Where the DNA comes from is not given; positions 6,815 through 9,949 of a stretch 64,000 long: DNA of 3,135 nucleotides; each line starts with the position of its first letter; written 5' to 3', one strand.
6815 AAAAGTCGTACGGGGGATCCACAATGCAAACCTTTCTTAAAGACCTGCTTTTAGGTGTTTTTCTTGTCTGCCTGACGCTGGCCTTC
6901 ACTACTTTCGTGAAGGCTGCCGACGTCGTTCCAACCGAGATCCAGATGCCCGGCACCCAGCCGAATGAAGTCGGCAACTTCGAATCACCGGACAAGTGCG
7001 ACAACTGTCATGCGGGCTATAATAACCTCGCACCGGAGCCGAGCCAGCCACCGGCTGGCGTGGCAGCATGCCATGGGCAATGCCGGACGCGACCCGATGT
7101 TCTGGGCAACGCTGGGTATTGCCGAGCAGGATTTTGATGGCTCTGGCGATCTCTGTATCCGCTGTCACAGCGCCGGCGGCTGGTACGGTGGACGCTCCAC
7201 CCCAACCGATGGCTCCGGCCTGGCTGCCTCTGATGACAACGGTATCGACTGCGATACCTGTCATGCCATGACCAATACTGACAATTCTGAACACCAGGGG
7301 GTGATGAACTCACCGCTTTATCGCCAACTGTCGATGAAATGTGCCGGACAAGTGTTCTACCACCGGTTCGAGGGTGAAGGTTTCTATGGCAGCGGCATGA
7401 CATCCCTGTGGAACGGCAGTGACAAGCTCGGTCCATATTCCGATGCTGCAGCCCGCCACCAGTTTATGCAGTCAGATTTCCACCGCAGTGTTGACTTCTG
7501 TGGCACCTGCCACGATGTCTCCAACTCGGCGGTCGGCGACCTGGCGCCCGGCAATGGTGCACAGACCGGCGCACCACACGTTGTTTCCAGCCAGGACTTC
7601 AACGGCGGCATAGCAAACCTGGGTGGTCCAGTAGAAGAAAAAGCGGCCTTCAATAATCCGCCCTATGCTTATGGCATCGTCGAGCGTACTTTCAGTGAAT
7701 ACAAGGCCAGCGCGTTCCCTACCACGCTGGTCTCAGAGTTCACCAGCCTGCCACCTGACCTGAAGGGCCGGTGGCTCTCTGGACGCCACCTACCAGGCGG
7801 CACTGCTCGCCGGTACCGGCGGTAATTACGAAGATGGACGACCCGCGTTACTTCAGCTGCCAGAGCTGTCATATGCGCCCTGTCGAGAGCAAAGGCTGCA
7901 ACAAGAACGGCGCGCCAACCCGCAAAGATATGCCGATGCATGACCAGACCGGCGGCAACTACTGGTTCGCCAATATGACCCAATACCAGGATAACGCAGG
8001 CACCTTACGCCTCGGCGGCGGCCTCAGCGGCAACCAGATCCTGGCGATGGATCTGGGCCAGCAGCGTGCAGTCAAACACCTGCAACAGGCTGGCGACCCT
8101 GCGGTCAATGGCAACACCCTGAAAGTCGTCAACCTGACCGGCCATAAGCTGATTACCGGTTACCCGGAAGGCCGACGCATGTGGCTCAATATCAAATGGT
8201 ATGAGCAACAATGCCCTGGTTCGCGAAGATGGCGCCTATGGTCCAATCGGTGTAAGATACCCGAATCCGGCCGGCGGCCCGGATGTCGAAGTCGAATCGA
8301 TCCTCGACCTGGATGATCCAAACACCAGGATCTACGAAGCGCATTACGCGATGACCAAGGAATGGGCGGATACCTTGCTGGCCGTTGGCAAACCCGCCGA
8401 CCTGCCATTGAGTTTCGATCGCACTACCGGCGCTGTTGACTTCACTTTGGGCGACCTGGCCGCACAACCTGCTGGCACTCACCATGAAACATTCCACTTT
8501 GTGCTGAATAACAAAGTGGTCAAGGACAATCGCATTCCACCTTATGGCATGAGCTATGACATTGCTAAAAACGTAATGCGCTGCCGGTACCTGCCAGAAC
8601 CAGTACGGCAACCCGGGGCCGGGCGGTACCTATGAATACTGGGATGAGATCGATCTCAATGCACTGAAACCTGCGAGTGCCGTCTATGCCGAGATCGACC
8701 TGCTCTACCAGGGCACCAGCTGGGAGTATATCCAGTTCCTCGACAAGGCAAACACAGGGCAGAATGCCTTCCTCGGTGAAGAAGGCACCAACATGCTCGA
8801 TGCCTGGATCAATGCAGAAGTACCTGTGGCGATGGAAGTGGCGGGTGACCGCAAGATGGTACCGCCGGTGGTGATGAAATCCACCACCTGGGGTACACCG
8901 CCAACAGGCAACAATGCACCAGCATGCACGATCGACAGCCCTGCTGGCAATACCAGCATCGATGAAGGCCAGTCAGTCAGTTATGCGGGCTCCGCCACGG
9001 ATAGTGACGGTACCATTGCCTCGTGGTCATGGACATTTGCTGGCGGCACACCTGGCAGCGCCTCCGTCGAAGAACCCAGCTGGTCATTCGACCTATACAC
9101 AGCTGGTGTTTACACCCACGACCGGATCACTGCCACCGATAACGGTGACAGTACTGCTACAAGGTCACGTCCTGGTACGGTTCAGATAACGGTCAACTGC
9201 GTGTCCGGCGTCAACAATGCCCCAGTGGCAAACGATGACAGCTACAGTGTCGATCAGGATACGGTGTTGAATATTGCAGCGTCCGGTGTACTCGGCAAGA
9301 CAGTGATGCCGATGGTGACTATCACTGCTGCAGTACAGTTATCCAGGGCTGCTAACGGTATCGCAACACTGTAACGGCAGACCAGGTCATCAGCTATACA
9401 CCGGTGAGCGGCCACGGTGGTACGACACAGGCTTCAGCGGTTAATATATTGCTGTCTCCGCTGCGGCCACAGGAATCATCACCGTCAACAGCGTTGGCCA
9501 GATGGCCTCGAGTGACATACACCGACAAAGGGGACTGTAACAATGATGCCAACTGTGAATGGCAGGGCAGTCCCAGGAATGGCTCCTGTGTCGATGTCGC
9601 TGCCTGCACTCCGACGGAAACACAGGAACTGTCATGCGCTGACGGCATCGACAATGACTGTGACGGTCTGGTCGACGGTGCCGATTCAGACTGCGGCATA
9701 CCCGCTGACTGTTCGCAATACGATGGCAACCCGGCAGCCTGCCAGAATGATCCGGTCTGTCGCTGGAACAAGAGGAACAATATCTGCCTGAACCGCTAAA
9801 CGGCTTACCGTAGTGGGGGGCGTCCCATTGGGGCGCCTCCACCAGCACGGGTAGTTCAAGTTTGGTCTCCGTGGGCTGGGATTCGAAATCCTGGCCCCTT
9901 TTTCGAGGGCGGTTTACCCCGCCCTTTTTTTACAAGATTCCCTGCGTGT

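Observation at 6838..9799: Large sigma-54-driven secreted multiheme cytochrome broken by at least 8 frameshifts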

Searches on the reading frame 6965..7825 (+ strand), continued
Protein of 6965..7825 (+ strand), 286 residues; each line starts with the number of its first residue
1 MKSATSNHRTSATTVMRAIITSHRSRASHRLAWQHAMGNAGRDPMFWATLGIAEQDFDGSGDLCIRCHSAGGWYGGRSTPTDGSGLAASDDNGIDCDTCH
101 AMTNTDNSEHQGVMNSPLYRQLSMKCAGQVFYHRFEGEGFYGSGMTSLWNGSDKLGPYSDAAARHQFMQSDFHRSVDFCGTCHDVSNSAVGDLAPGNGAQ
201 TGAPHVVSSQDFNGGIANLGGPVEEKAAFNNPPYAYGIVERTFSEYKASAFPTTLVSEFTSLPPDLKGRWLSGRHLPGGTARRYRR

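Call 41: search_protein_families(library=pfam, max_evalue=0.1, proteins=[L007:1641-4610:+, L023:5746-8196:+, L009:5782-8508:+, L001:11034-12770:+])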
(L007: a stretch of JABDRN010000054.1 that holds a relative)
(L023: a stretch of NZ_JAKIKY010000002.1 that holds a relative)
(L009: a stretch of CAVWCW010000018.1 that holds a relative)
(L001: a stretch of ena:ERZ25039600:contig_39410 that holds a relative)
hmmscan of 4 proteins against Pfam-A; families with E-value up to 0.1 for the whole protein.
L007:1641-4610:+ (990 aa): 6 families
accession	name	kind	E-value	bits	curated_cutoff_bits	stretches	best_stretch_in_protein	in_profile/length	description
PF17963.7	Big_9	-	2.1e-42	144.3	23.6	2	694-785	1-89/89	Bacterial Ig domain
PF17892.7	Cadherin_5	-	3.3e-35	120.3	26.5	2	694-787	2-98/98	Cadherin-like domain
PF17803.7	Cadherin_4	-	4.4e-33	114.1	25.1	2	694-754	11-71/71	Bacterial cadherin-like domain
PF05345.18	He_PIG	-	0.0047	17.8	24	1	805-884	14-96/96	Putative Ig domain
PF19077.6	Big_13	-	0.0061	17.5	27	1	799-883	13-100/102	Bacterial Ig-like domain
PF19076.6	CshA_repeat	-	0.0065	17.6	27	0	728-786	46-103/103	Surface adhesin CshA repetitive domain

L023:5746-8196:+ (817 aa): 6 families
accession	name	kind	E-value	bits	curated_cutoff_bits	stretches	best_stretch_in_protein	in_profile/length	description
PF14522.11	Cytochrome_C7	-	4.3e-06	26.9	24.8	1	59-150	13-66/67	Cytochrome c7 and related cytochrome c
PF22113.1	Mtrc-MtrF_II-IV_dom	-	0.0011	18.9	30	1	54-154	76-167/176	Outer membrane cytochrome MtrC/MtrF-like, domains II/IV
PF03264.19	Cytochrom_NNT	-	0.018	15.2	24.1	0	109-154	34-76/174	NapC/NirT cytochrome c family, N-terminal region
PF02369.22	Big_1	-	0.055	14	34.9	0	724-779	17-70/93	Bacterial Ig-like domain (group 1)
PF13435.11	Cytochrome_C554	-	0.068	14.6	20.8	1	61-150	1-83/84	Cytochrome c554 and c-prime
PF14537.11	Cytochrom_c3_2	-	0.088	13.7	25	0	62-152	9-66/79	Cytochrome c3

L009:5782-8508:+ (909 aa): 10 families
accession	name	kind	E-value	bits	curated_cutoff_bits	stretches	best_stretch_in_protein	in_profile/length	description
PF17963.7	Big_9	-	6.2e-23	81.9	23.6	1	784-874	1-88/89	Bacterial Ig domain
PF17803.7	Cadherin_4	-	1.4e-17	64.4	25.1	1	775-844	2-71/71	Bacterial cadherin-like domain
PF17892.7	Cadherin_5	-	1.4e-16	60.5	26.5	1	784-877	2-98/98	Cadherin-like domain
PF18911.6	PKD_4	-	2.8e-08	34.2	27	1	700-777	9-84/85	PKD domain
PF22352.2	K319L-like_PKD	-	2.4e-06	27.9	27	1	700-770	1-77/84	K319L-like, PKD domain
PF00801.26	PKD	-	2e-05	24.9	23.5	1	717-769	24-73/80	PKD domain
PF14522.11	Cytochrome_C7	-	2.1e-05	24.7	24.8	1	47-139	13-67/67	Cytochrome c7 and related cytochrome c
PF17957.7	Big_7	-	0.0055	17.8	24.1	1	692-765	1-64/70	Bacterial Ig domain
PF18981.6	InlK_D3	-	0.012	16.1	25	1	747-778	44-75/75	Internalin K domain (D3/D4)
PF19077.6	Big_13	-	0.034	15.1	27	0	788-862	10-85/102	Bacterial Ig-like domain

L001:11034-12770:+ (578 aa): 3 families
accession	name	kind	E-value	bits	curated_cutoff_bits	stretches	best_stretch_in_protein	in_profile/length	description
PF03793.24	PASTA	-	1.4e-10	41.4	23.2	1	412-474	1-63/64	PASTA domain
PF00041.27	fn3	-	0.00041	20.9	25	1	325-386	10-70/84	Fibronectin type III domain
PF11617.13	Cu-binding_MopE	-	0.018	15.7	27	1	522-538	15-29/30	Putative metal-binding motif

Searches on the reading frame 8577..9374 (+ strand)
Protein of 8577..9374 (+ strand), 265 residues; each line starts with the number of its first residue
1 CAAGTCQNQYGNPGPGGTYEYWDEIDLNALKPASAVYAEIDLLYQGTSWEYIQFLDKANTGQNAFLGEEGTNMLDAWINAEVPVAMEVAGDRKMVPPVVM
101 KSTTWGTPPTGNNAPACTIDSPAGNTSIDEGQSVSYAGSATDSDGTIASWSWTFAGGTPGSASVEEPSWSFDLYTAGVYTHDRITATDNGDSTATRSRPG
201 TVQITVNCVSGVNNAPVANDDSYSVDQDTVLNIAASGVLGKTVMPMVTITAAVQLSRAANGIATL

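Call 6: search_protein_families(library=pfam, max_evalue=0.01, proteins=[window:8577-9374:+])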
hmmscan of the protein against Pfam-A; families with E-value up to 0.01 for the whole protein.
window:8577-9374:+ (265 aa): 5 families
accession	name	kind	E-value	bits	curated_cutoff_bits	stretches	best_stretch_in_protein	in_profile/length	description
PF17803.7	Cadherin_4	-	7.9e-09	36.3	25.1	1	201-261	2-59/71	Bacterial cadherin-like domain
PF22352.2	K319L-like_PKD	-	6.1e-06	26.6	27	1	123-196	1-78/84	K319L-like, PKD domain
PF18911.6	PKD_4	-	3.6e-05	24.2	27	1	122-197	8-80/85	PKD domain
PF00801.26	PKD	-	0.0053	17.2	23.5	0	125-194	8-73/80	PKD domain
PF17963.7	Big_9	-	0.0055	18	23.6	0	213-263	1-48/89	Bacterial Ig domain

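Call 7: search_protein_families(library=ncbifam, max_evalue=0.01, proteins=[window:8577-9374:+])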
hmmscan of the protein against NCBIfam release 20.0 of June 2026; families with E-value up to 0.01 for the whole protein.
window:8577-9374:+ (265 aa): 1 family
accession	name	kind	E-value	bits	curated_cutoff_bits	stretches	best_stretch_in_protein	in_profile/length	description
NF038112.1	myxo_dep_M36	subfamily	2.8e-05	21.4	1500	1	124-236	1388-1497/1604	myxosortase-dependent M36 family metallopeptidase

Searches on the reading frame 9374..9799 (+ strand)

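Call 6: search_protein_families(library=pfam, max_evalue=0.01, proteins=[window:9374-9799:+])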
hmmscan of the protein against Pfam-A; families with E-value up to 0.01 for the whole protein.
window:9374-9799:+ (141 aa): 2 families
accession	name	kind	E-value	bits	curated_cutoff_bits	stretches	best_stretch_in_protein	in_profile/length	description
PF11617.13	Cu-binding_MopE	-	0.0026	18.4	27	1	85-101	15-29/30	Putative metal-binding motif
PF01437.31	PSI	-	0.0037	18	23.1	0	112-140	1-30/52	Plexin repeat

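Call 7: search_protein_families(library=ncbifam, max_evalue=0.01, proteins=[window:9374-9799:+])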
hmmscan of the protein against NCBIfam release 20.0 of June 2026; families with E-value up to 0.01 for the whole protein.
window:9374-9799:+ (141 aa): 1 family
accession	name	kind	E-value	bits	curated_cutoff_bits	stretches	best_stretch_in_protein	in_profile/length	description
NF033662.1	acid_disulf_rpt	repeat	3.8e-06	26.5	41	1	82-107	1-26/32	acidic double-disulfide repeat-containing protein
